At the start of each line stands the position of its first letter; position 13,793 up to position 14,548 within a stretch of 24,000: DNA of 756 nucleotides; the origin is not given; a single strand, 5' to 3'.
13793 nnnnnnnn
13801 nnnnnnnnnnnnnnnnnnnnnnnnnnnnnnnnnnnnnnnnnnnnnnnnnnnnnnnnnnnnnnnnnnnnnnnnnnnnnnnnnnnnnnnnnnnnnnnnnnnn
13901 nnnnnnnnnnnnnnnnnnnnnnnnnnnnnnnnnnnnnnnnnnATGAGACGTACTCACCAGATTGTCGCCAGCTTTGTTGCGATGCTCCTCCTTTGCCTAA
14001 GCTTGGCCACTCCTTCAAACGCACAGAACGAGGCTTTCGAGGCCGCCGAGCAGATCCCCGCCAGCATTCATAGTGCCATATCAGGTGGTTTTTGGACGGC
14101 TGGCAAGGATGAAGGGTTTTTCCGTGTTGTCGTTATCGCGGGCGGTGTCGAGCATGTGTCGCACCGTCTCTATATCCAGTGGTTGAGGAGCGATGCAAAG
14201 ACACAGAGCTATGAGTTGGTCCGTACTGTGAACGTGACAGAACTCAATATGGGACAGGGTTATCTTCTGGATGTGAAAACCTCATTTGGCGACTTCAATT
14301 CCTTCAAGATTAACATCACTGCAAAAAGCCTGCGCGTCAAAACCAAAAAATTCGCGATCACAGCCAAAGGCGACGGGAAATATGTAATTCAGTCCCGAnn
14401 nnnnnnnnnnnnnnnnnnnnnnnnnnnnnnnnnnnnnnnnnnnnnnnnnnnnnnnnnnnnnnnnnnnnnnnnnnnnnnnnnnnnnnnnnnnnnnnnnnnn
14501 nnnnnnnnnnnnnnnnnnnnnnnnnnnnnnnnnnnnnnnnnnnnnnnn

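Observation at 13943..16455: Three-gene operon encoding only Sec-secreted proteins of unrecognised families: best candidate for an undescribed system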

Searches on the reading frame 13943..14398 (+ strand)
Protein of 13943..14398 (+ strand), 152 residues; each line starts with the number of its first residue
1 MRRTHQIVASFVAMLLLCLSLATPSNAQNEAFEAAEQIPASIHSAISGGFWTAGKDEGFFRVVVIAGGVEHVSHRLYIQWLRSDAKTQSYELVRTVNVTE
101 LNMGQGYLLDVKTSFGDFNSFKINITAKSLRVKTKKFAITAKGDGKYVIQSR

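Call 4: search_protein_families(library=pfam, proteins=[window:13943-14398:+], max_evalue=1)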
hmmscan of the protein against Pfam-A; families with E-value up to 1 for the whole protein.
window:13943-14398:+ (152 aa): 2 families
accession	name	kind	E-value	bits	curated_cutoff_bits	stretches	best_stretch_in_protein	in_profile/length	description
PF14793.11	DUF4478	-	0.017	15.5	25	1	75-133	14-71/109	Pyrimidine/purine nucleotide 5'-monophosphate nucleosidases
PF22831.2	CATSPERB_Ig-like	-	0.17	12.6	27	1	94-131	38-77/107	CATSPERB Ig-like domain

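Call 5: search_protein_families(library=ncbifam, proteins=[window:13943-14398:+], max_evalue=1)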
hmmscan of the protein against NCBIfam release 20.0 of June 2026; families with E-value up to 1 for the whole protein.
window:13943-14398:+ (152 aa): 0 families
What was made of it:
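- Checked: Pfam and NCBIfam gave nothing above noise (calls 4, 5).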

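Call 15: find_homologous_proteins(query=window:13943-14398:+)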
Query window:13943-14398:+ (152 aa): 100 proteins with E <= 0.001 among 113 candidates.
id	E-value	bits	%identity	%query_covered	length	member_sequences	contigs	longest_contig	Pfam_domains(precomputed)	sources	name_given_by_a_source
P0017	2.7e-93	327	100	100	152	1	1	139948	-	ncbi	-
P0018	3.7e-81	288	86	100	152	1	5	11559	-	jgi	jgi:hypothetical protein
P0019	3.8e-81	288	88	100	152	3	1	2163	-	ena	-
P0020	2.6e-80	285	87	100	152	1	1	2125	-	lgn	-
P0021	2.7e-80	285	86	100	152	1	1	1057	-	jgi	jgi:hypothetical protein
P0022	5.8e-80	284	85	100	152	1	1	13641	-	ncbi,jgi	ncbi:MAG: hypothetical protein ACTSP0_01800 [Alphaproteobacteria bacterium]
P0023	4.5e-78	278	84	100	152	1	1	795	-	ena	-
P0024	3.4e-77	275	82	99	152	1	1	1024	-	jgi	-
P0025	8.2e-77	274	84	100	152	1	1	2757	-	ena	-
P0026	1.6e-75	270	83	100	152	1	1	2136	-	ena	-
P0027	3.3e-74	266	81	100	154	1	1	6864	-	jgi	-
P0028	7.7e-72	258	78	100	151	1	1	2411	-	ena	-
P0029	1.5e-71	257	76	100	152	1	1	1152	-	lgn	-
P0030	2.3e-70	253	77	100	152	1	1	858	-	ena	-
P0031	3.6e-70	252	74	100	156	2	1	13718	-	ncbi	-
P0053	1.7e-62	228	70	100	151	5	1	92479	-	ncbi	-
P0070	1.3e-59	218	66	84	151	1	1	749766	-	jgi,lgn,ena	-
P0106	1.2e-46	176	59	95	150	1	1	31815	-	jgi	-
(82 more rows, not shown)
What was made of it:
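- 13943..14401 (+): orf1: 152-aa exported protein (mature about 125 aa, pI 9.4, no Cys). It is the most conserved protein of the cassette. The predicted fold is one short helix plus an 8-stranded antiparallel beta meander. About 100 homologue clusters, all about 151 aa, 47-88% identical (call 15).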

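Call 16: find_encoding_contigs(protein=P0070, flank=6000, max_places=2)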
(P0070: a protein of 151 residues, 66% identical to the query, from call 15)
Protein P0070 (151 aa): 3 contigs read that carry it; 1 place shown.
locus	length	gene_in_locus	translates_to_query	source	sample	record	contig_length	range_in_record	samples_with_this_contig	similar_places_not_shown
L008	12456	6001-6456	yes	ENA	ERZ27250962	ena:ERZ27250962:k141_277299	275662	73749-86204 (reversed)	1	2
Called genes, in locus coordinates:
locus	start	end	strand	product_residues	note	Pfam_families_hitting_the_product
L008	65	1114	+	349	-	PF03480:DctP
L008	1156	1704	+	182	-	PF04290:DctQ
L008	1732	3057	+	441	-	PF06808:DctM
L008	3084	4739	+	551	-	PF01266:DAO (weak), PF01494:FAD_binding_3, PF07992:Pyr_redox_2 (weak), PF21274:Rng_hyd_C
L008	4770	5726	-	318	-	PF04909:Amidohydro_2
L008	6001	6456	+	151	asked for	-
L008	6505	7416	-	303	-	PF04116:FA_hydroxylase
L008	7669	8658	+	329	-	PF08240:ADH_N, PF00107:ADH_zinc_N, PF13602:ADH_zinc_N_2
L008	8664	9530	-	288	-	PF10778:DehI (weak)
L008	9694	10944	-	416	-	PF16868:NMT1_3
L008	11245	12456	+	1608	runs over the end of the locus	PF21075:GDH_ACT1, PF21073:GDH_HM1, PF21076:GDH_ACT2, PF21079:GDH_HM2, PF21077:GDH_ACT3, PF21078:GDH_HM3, PF05088:Bac_GDH_CD, PF21074:GDH_C, +1 more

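Call 17: find_encoding_contigs(protein=P0053, flank=6000, max_places=2)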
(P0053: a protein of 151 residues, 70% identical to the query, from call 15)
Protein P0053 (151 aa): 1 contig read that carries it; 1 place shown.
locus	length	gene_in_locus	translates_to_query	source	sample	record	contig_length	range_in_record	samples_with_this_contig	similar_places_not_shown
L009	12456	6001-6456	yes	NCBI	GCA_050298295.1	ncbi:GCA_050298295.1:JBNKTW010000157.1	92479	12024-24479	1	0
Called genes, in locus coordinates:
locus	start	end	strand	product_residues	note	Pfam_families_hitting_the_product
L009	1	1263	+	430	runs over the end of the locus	PF07498:Rho_N, PF07497:Rho_RNA_bind, PF00006:ATP-synt_ab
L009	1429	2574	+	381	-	PF01555:N6_N4_Mtase, PF18755:RAMA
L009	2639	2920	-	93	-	-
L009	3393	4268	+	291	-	-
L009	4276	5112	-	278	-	PF00561:Abhydrolase_1, PF12146:Hydrolase_4, PF12697:Abhydrolase_6, PF00561:Abhydrolase_1 (weak)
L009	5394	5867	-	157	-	-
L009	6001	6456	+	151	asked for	-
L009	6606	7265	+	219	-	-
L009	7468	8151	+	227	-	PF00929:RNase_T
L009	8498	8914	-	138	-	PF13441:Gly-zipper_YMGG, PF05433:Rick_17kDa_Anti, PF13488:Gly-zipper_Omp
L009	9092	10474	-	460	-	PF26769:HAMP_PhoQ, PF02518:HATPase_c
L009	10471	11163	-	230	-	PF00072:Response_reg, PF00486:Trans_reg_C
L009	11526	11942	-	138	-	-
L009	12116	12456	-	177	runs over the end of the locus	PF03692:CxxCxxCC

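Call 18: find_encoding_contigs(protein=P0106, flank=6000, max_places=2)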
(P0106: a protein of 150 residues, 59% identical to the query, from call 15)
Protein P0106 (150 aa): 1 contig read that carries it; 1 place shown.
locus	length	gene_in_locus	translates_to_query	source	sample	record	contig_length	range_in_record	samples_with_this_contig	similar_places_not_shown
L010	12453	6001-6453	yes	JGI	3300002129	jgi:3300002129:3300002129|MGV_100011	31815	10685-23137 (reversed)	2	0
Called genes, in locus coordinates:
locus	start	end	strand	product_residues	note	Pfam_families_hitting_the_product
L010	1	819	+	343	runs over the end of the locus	PF00165:HTH_AraC (faint), PF12833:HTH_18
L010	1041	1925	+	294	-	-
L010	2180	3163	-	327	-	-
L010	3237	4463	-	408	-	-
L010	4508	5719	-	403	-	-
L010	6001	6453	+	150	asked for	-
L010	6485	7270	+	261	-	-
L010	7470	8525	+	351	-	PF13439:Glyco_transf_4, PF00534:Glycos_transf_1, PF13692:Glyco_trans_1_4, PF20706:GT4-conflict (weak)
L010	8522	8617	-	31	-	-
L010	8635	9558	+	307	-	PF01553:Acyltransferase (weak), PF19576:Acyltransf_2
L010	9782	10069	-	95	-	-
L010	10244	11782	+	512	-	PF04185:Phosphoesterase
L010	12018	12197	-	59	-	-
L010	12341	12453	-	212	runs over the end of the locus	-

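Call 23: find_related_loci(query=A2, collection=genome_contigs, flank=6000)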
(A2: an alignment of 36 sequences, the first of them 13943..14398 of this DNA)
Query A2 (152 aa) in genome_contigs; peptide patterns used: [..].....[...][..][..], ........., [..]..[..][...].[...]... (x = any residue, [..] = any of these).
599 stretches matched a pattern (row limit reached: there are more); 4 encode a relative of the query (tblastn E <= 1e-3); 4 distinct loci.
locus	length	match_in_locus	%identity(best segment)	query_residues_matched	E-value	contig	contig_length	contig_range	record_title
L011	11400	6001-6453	75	1-152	6e-79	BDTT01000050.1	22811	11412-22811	Bacterium BMS3Bbin10 DNA, contig: NODE_44, whole genome shotgun sequence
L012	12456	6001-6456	74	1-152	8e-78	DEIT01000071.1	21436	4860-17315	MAG TPA_asm: Hyphomicrobiaceae bacterium UBA2767 UBA2767_contig_21515, whole genome shotgun sequence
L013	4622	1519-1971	64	1-152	5e-66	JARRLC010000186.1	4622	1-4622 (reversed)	MAG: Alphaproteobacteria bacterium isolate Spart_062_MAG scaffold_6394, whole genome shotgun sequence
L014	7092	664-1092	41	10-150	7e-39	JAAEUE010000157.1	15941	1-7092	MAG: Alphaproteobacteria bacterium isolate Vin_25 VinG_CONTIG1367754, whole genome shotgun sequence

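Call 24: find_related_loci(query=A2, collection=metagenome_contigs, flank=5000)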
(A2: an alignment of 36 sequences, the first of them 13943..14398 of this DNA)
Query A2 (152 aa) in metagenome_contigs; peptide patterns used: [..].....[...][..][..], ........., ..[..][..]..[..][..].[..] (x = any residue, [..] = any of these).
600 stretches matched a pattern (row limit reached: there are more); 18 encode a relative of the query (tblastn E <= 1e-3); 18 distinct loci.
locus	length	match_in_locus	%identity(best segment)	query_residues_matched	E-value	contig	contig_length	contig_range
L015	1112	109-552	89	5-152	2e-96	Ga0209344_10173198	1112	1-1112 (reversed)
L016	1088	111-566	76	1-152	3e-84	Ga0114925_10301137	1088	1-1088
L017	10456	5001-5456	74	1-152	1e-77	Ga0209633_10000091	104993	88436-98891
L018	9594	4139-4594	74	1-152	1e-77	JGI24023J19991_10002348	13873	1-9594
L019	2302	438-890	74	1-152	2e-78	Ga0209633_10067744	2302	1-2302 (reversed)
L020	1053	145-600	72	1-152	2e-79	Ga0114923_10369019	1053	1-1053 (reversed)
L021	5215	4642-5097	68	1-152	1e-70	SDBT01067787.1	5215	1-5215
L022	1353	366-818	66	1-152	1e-70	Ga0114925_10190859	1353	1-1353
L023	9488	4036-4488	64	1-152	5e-66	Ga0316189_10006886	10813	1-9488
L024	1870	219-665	61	1-150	2e-64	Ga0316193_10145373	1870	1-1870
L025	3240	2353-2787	60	5-150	1e-61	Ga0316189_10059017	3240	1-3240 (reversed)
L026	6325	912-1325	62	13-150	6e-59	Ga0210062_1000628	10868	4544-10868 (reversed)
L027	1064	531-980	52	2-152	4e-51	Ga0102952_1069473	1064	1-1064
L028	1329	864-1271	46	15-149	3e-42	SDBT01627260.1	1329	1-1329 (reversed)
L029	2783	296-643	48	35-149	2e-33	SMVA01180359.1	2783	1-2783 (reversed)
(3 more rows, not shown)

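Call 26: predict_structure(alignment_id=A2)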
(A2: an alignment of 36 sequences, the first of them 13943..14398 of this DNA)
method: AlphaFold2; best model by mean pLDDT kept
length: 152 residues; sequences in the alignment: 36
mean_pLDDT: 84.9   pTM: 0.69
mean pLDDT of the five models: 84.9, 83.4, 82.9, 81.1, 77.7
residues with pLDDT >= 90: 82; 70-90: 45; 50-70: 23; < 50: 2
segments of 3 or more residues with pLDDT < 50: none
pLDDT, mean of each block of 10 residues (from residue 1): 76 80 53 58 90 94 85 90 92 93 86 93 94 93 95 90
secondary structure, 60 per line:
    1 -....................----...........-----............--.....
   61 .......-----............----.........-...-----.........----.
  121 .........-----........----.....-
elements in order: H2-21 H26-36 E42-53 E56-67 E73-84 E89-97 E107-115 E120-129 E135-142 E147-151
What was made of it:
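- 13943..14401 (+): AF2 gave pLDDT 84.9 and pTM 0.69 (call 26).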

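Call 33: fold_search(model_id=the predicted structure, library=pdb)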
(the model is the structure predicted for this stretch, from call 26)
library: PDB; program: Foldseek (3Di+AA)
matches with E <= 10: 640; with E <= 0.001: 0
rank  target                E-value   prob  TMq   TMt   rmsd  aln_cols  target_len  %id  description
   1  7bwu_B                7.1e-02  0.80  0.34  0.16   7.0       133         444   15  Restructuring hemagglutinin-neuraminidase (HN) of Newcastle disease virus produced from Oryza sativa (released 2021-04-21)
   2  5huk_A                1.4e-01  0.90  0.34  0.16   5.4       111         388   14  The crystal structure of neuraminidase from A/Northern pintail/Washington/40964/2014 influenza virus (released 2016-04-13)
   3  6y2r_A                1.4e-01  0.21  0.21  0.12  20.1       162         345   10  Escherichia coli R255A RnlA endoribonuclease (single alanine mutant of RnlA) (released 2021-05-12)
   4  7zm5_A                1.5e-01  0.80  0.38  0.16   7.5       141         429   10  Structure of Mossman virus receptor binding protein (released 2023-09-13)
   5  7u4e_A                1.6e-01  0.85  0.32  0.15   5.6       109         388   14  Neuraminidase from influenza virus A/Bilthoven/17938/1969(H3N2) (released 2022-10-19)
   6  6rfl_B                1.7e-01  0.30  0.19  0.04  17.2       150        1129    9  Structure of the complete Vaccinia DNA-dependent RNA polymerase complex (released 2019-12-11)
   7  6n4d_A                1.8e-01  0.87  0.33  0.15   5.4       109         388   13  The crystal structure of neuramindase from A/canine/IL/11613/2015 (H3N2) influenza virus. (released 2019-01-30)
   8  6y2r_B                2.0e-01  0.18  0.21  0.12  20.3       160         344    9  Escherichia coli R255A RnlA endoribonuclease (single alanine mutant of RnlA) (released 2021-05-12)
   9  7zm5_B                2.3e-01  0.72  0.38  0.16   7.5       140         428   10  Structure of Mossman virus receptor binding protein (released 2023-09-13)
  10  7px8_C                2.4e-01  0.41  0.30  0.10   6.2       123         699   10  CryoEM structure of mammalian acylaminoacyl-peptidase (released 2022-05-25)
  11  3pig_A                2.6e-01  0.66  0.36  0.14   6.3       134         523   10  beta-fructofuranosidase from Bifidobacterium longum (released 2011-04-27)
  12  3tia_A                2.7e-01  0.80  0.33  0.15   5.4       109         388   14  Crystal structure of 1957 pandemic H2N2 neuraminidase complexed with laninamivir (released 2011-11-16)
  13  4mwj_A                2.7e-01  0.80  0.33  0.16   5.5       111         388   14  Anhui N9 (released 2013-11-20)
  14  4h53_A                2.9e-01  0.66  0.30  0.15   6.2       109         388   14  Influenza N2-Tyr406Asp neuraminidase in complex with beta-Neu5Ac (released 2013-02-20)
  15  8p0j_B                2.9e-01  0.21  0.19  0.04  17.1       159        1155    7  Cryo EM map and model of the vaccinia RNA polymerase intermediate pre-initiation open promoter complex (released 2024-05-22)
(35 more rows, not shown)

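Call 37: search_solved_structures(query=A2, max_evalue=1)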
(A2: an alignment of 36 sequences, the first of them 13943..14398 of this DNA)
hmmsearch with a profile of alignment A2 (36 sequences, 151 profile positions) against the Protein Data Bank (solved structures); distinct sequences matched with E-value up to 1: 0.

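Call 53: search_protein_families(library=pfam, alignment_id=A2, max_evalue=1)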
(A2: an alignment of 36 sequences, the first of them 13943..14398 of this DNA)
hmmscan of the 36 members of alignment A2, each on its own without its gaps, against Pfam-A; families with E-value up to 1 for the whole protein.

A. member 1, window:13943-14398:+ (152 aa): 2 families
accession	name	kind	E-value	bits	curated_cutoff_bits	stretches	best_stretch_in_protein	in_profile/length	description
PF14793.11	DUF4478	-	0.017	15.5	25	1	75-133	14-71/109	Pyrimidine/purine nucleotide 5'-monophosphate nucleosidases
PF22831.2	CATSPERB_Ig-like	-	0.17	12.6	27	1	94-131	38-77/107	CATSPERB Ig-like domain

B. families by the number of members that match (of 36 scanned): 15 families
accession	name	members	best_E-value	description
PF14793.11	DUF4478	12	0.0057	Pyrimidine/purine nucleotide 5'-monophosphate nucleosidases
PF04956.18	TrbC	2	0.02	TrbC/VIRB2 pilin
PF01880.24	Desulfoferrodox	2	0.13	Desulfoferrodoxin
PF22831.2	CATSPERB_Ig-like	2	0.14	CATSPERB Ig-like domain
PF01375.23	Enterotoxin_a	1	0.034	Heat-labile enterotoxin alpha chain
PF14200.12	RicinB_lectin_2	1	0.054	Ricin-type beta-trefoil lectin domain-like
PF11626.13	Rap1_C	1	0.055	TRF2-interacting telomeric protein/Rap1 - C terminal domain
PF23151.1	NuiA_2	1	0.09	NuiA-like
PF14250.11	AbrB-like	1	0.092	AbrB-like transcriptional regulator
PF23197.1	IG_AIR9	1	0.12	AIR9 A9 domain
PF23078.2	HTH_CHD6-9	1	0.16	Chromodomain-helicase-DNA-binding protein 6-9, tri-helical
PF19417.4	RnlA_toxin_N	1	0.16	RNase LS, bacterial toxin N-terminal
PF15854.10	GPR15L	1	0.18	G-protein coupled receptor ligand 15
PF17232.7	Pep1_7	1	0.2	Elicitor peptide 1-7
PF18656.6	DUF5633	1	0.54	Family of unknown function (DUF5633)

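Call 56: find_related_loci(query=A2, collection=viral_contigs, flank=5000)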
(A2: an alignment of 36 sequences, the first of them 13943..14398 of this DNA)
Query A2 (152 aa) in viral_contigs; peptide patterns used: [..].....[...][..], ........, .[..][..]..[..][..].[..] (x = any residue, [..] = any of these).
214 stretches matched a pattern, but none encodes a relative of the query by tblastn (E <= 1e-3).

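Call 64: search_protein_families(library=padloc, proteins=[window:13943-14398:+], max_evalue=1)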
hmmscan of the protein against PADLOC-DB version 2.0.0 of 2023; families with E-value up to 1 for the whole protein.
window:13943-14398:+ (152 aa): 0 families
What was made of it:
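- On Polymorphic toxin systems: There are no Pfam, PADLOC or NCBIfam hits (calls 4, 5, 64).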

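Call 65: search_protein_families(library=phrogs, proteins=[window:13943-14398:+], max_evalue=1)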
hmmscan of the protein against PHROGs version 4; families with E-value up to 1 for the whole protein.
window:13943-14398:+ (152 aa): 1 family
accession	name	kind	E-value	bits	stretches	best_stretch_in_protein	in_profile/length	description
phrog_37152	-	unknown function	0.03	15.3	1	43-102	107-165/166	-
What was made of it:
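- Checked: PADLOC and PHROGs gave nothing (calls 64, 65).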

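Call 73: search_protein_families(library=pfam, proteins=[L014:3126-3524:-, L014:1133-2983:+, L009:6606-7262:+], max_evalue=1)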
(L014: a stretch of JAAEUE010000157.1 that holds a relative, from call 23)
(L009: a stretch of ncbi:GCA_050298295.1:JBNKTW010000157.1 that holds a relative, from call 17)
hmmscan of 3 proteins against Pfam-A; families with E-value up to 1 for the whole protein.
L014:3126-3524:- (132 aa): 1 family
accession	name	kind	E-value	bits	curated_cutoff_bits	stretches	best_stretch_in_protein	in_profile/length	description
PF14525.12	AraC_binding_2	-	0.009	16.2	27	1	72-116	46-90/173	AraC-binding-like domain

L014:1133-2983:+ (617 aa): 3 families
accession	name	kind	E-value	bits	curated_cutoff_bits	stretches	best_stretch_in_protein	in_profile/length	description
PF01544.23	CorA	-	0.22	11.2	27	1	482-556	101-170/292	CorA-like Mg2+ transporter protein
PF17960.7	TIG_plexin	-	0.25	11.7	22.7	0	153-193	21-62/89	TIG domain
PF15642.11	Tox-ODYAM1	-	0.44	9.9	25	1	425-522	87-179/385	Toxin in Odyssella and Amoebophilus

L009:6606-7262:+ (219 aa): 1 family
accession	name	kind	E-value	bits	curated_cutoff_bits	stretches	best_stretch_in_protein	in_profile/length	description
PF23544.1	AtuA_ferredoxin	-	0.45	11.3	27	0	153-172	88-107/113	AtuA ferredoxin-like domain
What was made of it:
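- On MliC/PliC-type periplasmic lysozyme inhibitors (considered for orf3): There is no hit at E<=1 for orf3 type 1 or type 2 (calls 4, 73).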

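Call 79: fold_search(model_id=the predicted structure, library=viral)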
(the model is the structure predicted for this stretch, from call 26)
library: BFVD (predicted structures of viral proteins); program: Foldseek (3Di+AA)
matches with E <= 10: 591; with E <= 0.001: 0
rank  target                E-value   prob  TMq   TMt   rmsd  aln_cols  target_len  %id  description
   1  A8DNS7                1.0e-02  1.00  0.40  0.28   6.9       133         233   15  Hemagglutinin-neuraminidase (Fragment) [Avian paramyxovirus 1]
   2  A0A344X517            1.5e-02  0.99  0.41  0.22   6.7       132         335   15  Hemagglutinin-neuraminidase [Avian paramyxovirus 1]
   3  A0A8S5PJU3            1.9e-02  0.33  0.20  0.17  42.1       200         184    8  DUF6808 domain-containing protein [Myoviridae sp. ctsK93]
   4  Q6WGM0                4.8e-02  0.95  0.36  0.11   6.5       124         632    9  Attachment glycoprotein [Mossman virus]
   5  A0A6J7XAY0            9.5e-02  0.51  0.27  0.27  12.6       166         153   11  Uncharacterized protein [uncultured Caudovirales phage]
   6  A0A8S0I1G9            1.0e-01  1.00  0.49  0.56   4.5       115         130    9  (no name in the UniProt tables at hand)
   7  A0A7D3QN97            1.1e-01  0.92  0.34  0.42   5.5       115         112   11  Neuraminidase (Fragment) [Influenza A virus]
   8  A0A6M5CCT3            1.2e-01  0.38  0.25  0.04  21.9       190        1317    9  Tail protein [Vibrio phage Vc1]
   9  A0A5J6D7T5            1.5e-01  0.25  0.22  0.09  15.8       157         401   11  (no name in the UniProt tables at hand)
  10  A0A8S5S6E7            1.5e-01  0.47  0.29  0.10   7.9       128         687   10  Uncharacterized protein [Siphoviridae sp. ctqwY3]
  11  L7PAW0                1.7e-01  0.90  0.35  0.30   5.4       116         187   10  Neuraminidase (Fragment) [Influenza A virus (A/quail/Thailand/CU-J1835/2009(H7N1))]
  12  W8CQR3                1.7e-01  0.16  0.20  0.15  41.1       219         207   10  (no name in the UniProt tables at hand)
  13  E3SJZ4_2              2.0e-01  0.98  0.49  0.08   4.6       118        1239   11  Structural protein [Synechococcus phage S-ShM2]
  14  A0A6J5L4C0            2.1e-01  0.91  0.43  0.09   5.3       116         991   14  Pyrrolo-quinoline quinone repeat [uncultured Caudovirales phage]
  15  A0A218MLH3            2.1e-01  0.23  0.23  0.19  17.3       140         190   11  Uncharacterized protein [uncultured virus]
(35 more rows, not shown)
